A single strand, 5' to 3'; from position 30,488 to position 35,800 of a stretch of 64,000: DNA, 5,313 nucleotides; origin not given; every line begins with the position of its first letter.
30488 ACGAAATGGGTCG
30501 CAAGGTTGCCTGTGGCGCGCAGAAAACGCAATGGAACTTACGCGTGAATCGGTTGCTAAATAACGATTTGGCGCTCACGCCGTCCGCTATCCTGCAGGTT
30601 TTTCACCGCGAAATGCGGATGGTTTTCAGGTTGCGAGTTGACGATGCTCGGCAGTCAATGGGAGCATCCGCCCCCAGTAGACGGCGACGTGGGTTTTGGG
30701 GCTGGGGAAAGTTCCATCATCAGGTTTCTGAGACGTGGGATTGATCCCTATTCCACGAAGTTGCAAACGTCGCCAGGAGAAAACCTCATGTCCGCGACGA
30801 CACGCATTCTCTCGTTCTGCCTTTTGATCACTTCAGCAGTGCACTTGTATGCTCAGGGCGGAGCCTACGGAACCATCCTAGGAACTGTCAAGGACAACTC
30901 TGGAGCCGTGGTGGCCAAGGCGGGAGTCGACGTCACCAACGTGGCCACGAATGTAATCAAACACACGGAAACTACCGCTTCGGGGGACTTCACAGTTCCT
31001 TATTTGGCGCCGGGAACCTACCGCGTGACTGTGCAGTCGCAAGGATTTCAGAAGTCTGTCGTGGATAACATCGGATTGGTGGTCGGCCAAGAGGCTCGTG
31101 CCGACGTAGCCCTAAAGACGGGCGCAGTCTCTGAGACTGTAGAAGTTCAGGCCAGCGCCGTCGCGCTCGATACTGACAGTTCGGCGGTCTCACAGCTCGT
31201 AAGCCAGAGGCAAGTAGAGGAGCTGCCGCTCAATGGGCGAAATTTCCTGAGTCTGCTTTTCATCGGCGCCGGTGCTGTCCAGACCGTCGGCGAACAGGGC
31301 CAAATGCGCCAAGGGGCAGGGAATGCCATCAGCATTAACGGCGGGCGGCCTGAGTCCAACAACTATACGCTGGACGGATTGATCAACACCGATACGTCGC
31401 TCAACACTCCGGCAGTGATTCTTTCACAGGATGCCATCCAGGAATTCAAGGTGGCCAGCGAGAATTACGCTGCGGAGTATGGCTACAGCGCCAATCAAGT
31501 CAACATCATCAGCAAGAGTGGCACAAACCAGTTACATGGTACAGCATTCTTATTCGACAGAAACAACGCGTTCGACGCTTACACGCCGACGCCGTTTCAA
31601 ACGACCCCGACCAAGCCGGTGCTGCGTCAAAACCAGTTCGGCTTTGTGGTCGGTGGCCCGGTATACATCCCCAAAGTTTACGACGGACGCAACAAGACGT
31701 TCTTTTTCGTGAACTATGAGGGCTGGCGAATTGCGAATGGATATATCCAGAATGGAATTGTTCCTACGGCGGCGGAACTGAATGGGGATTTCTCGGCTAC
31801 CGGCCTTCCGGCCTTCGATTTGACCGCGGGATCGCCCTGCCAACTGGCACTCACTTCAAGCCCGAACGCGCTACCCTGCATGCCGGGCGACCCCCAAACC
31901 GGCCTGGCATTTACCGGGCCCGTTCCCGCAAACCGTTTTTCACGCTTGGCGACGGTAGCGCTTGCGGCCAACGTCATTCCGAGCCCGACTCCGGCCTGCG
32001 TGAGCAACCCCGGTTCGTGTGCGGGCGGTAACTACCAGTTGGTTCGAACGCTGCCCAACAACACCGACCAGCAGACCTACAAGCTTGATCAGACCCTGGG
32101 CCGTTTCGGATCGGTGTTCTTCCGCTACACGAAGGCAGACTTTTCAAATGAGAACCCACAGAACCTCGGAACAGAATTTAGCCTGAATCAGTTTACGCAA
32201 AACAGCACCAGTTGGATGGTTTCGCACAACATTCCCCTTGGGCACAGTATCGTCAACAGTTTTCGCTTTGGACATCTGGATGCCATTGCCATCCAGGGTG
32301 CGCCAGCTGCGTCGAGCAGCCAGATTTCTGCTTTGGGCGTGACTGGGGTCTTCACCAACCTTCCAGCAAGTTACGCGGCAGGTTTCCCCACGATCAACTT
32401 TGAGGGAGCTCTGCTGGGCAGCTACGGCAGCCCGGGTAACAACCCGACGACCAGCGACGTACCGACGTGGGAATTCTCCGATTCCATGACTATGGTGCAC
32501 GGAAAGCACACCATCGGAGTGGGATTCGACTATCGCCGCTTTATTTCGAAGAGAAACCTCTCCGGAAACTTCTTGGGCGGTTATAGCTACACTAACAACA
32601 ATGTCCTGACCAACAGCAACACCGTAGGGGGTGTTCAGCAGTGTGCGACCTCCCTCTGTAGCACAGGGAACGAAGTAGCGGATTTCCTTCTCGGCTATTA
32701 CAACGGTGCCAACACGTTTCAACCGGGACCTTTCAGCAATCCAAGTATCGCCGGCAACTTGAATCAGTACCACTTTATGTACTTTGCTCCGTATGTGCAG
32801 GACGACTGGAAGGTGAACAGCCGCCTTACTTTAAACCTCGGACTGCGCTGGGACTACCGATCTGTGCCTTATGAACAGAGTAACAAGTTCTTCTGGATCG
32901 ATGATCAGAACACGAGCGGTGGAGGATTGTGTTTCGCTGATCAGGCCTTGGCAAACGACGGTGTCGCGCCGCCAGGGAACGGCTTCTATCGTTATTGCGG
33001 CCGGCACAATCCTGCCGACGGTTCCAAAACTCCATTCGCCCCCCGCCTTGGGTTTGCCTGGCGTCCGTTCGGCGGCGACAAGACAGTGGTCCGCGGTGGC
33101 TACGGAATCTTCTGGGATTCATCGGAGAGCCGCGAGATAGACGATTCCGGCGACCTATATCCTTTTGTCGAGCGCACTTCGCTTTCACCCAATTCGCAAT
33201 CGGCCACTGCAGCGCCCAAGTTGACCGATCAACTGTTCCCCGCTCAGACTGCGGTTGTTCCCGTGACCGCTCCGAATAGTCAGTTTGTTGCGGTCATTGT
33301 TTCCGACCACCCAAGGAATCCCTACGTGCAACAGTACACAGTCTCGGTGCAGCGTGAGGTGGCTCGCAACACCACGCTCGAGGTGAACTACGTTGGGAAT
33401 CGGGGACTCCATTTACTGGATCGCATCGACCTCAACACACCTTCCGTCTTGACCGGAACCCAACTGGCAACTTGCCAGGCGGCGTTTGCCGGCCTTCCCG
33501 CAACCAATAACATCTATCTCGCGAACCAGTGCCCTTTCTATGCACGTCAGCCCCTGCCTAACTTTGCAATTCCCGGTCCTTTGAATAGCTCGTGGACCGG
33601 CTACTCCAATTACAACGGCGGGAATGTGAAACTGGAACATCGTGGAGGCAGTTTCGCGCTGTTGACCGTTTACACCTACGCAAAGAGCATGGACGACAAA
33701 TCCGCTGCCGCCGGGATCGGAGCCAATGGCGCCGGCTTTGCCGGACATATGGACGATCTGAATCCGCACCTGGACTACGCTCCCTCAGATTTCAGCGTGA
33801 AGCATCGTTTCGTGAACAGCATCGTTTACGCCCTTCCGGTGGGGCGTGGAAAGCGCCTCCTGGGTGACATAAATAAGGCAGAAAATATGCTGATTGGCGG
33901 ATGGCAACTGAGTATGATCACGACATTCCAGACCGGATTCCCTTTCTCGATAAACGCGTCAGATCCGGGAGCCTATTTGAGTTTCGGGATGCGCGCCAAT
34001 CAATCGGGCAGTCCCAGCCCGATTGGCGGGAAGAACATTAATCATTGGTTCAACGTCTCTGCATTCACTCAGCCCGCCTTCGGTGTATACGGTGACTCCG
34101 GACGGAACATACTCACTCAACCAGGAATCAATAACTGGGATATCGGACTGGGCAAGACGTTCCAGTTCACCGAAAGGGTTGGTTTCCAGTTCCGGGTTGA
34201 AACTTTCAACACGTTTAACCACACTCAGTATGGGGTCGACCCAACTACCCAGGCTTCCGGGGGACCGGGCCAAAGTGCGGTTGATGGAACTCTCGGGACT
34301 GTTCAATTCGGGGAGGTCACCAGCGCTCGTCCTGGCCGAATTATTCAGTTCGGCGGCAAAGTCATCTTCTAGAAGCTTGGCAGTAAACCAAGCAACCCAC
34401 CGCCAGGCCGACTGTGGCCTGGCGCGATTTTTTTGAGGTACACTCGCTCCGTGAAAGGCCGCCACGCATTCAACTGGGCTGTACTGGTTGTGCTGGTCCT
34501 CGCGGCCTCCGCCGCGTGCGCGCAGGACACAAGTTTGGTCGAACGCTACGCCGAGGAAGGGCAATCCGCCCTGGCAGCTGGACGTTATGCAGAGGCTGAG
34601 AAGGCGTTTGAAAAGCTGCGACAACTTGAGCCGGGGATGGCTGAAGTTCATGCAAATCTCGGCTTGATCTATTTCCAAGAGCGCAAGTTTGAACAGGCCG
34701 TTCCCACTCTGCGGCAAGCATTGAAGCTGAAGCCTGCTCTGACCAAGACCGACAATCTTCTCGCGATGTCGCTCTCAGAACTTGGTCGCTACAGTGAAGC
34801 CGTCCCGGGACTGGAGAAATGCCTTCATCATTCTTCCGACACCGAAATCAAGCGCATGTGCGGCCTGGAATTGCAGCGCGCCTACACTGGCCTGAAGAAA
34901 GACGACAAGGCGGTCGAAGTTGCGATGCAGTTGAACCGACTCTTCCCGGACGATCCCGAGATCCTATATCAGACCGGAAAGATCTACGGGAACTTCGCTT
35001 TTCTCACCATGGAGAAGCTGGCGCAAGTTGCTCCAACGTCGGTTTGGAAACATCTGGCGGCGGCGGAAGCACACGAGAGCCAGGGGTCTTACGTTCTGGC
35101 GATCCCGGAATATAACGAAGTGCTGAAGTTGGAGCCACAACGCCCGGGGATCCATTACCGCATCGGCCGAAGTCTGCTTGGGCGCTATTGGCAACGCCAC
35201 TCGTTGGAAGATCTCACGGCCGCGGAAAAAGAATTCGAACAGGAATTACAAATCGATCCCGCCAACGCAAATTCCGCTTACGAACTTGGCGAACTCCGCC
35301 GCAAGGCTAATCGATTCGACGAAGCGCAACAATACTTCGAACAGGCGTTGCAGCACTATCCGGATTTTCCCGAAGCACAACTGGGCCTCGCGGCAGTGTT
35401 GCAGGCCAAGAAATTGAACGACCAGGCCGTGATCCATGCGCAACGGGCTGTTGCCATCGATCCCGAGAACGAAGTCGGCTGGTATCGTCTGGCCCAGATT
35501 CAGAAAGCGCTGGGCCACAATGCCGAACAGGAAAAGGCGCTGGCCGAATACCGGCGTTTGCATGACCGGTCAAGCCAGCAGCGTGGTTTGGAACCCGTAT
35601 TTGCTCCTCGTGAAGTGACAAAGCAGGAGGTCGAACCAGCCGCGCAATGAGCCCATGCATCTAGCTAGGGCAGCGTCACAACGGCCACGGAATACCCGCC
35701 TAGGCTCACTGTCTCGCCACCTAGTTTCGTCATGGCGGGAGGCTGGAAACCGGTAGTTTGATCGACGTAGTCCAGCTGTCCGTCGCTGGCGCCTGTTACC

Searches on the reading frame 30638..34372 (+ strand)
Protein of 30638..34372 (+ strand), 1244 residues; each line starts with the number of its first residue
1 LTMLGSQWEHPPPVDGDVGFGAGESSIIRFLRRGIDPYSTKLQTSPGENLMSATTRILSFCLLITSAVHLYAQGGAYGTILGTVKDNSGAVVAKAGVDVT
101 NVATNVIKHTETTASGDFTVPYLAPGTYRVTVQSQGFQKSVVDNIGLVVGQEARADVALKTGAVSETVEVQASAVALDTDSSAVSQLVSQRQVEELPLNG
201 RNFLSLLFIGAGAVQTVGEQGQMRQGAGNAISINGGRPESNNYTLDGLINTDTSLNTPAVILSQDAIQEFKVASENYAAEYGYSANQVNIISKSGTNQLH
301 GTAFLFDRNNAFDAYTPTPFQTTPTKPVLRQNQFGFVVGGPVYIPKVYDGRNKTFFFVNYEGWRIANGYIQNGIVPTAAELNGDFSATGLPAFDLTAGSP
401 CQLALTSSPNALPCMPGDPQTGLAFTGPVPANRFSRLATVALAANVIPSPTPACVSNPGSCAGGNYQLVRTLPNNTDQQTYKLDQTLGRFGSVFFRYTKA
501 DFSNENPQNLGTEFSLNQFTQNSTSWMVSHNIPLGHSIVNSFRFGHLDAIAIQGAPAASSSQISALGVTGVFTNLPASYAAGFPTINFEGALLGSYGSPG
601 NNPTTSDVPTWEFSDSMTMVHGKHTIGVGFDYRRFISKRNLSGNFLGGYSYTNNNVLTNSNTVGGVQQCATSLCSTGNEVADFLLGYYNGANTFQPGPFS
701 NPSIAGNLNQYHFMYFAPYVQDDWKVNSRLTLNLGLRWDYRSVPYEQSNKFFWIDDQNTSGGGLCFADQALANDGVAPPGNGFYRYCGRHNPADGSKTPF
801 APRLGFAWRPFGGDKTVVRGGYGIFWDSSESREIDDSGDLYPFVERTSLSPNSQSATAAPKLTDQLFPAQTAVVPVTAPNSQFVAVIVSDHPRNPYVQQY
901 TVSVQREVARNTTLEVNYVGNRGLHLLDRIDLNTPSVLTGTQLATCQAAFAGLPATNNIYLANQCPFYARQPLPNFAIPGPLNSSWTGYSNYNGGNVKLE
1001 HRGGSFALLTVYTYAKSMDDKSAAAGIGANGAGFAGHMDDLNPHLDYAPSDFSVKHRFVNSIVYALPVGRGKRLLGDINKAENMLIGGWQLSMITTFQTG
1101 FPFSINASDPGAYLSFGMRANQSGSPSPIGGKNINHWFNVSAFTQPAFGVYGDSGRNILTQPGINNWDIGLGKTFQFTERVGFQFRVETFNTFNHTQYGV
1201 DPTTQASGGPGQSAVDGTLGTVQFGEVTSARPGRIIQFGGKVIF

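Call 40: search_protein_families(library=pfam, proteins=[window:30638-34372:+], max_evalue=0.00001)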
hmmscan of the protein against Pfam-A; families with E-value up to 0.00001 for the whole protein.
window:30638-34372:+ (1244 aa): 2 families
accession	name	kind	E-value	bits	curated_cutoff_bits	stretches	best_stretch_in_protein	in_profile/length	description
PF25183.1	OMP_b-brl_4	-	3.2e-201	671.4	30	1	291-1237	1-838/838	Outer membrane beta barrel domain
PF13620.12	CarboxypepD_reg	-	1.5e-17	64.2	32.3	1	79-160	1-82/82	Carboxypeptidase regulatory-like domain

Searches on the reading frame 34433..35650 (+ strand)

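Call 39: search_protein_families(library=pfam, proteins=[window:34433-35650:+], max_evalue=0.00001)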
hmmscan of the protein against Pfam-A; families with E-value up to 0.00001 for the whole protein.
window:34433-35650:+ (405 aa): 16 families
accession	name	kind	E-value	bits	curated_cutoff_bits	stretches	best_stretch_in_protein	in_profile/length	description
PF14559.12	TPR_19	-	3.5e-28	98.2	25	2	46-101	1-56/68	Tetratricopeptide repeat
PF07719.23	TPR_2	-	4.3e-28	95.5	27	1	281-311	3-33/34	Tetratricopeptide repeat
PF13428.12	TPR_14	-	1.8e-27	93.4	23.5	1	283-321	5-43/44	Tetratricopeptide repeat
PF00515.34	TPR_1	-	2.7e-24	84.4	27.8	1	70-101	1-32/34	Tetratricopeptide repeat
PF13181.12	TPR_8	-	4.4e-24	83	25.7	0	70-102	1-33/34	Tetratricopeptide repeat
PF13432.12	TPR_16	-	4e-23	81.9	32.7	2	42-101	3-62/65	Tetratricopeptide repeat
PF13414.12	TPR_11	-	1.2e-21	76.5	26.8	0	216-245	6-35/42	TPR repeat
PF13431.12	TPR_17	-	2.9e-17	61.9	24.4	0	336-366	2-32/34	Tetratricopeptide repeat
PF13424.12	TPR_12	-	1.3e-15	57.8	30.1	0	43-100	10-75/77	Tetratricopeptide repeat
PF13174.12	TPR_6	-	1.1e-14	54.4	26.3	0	283-311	4-32/33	Tetratricopeptide repeat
PF13371.12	TPR_9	-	4.8e-14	52.6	35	0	45-103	4-62/73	Tetratricopeptide repeat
PF12895.13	ANAPC3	-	3.6e-13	50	27.2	1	50-130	3-82/82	Anaphase-promoting complex, cyclosome, subunit 3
PF13176.12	TPR_7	-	1.2e-12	47.3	27.9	0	283-312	3-32/36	Tetratricopeptide repeat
PF24575.1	TPR_Slam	-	5.4e-11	43.3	35.2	0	283-332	51-100/104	Surface lipoprotein assembly modifier, N-terminal TPR repeats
PF23914.1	TPR_CcmH_CycH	-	2e-10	41.2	42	0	270-327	41-98/158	Cytochrome c-type biogenesis protein H TPR domain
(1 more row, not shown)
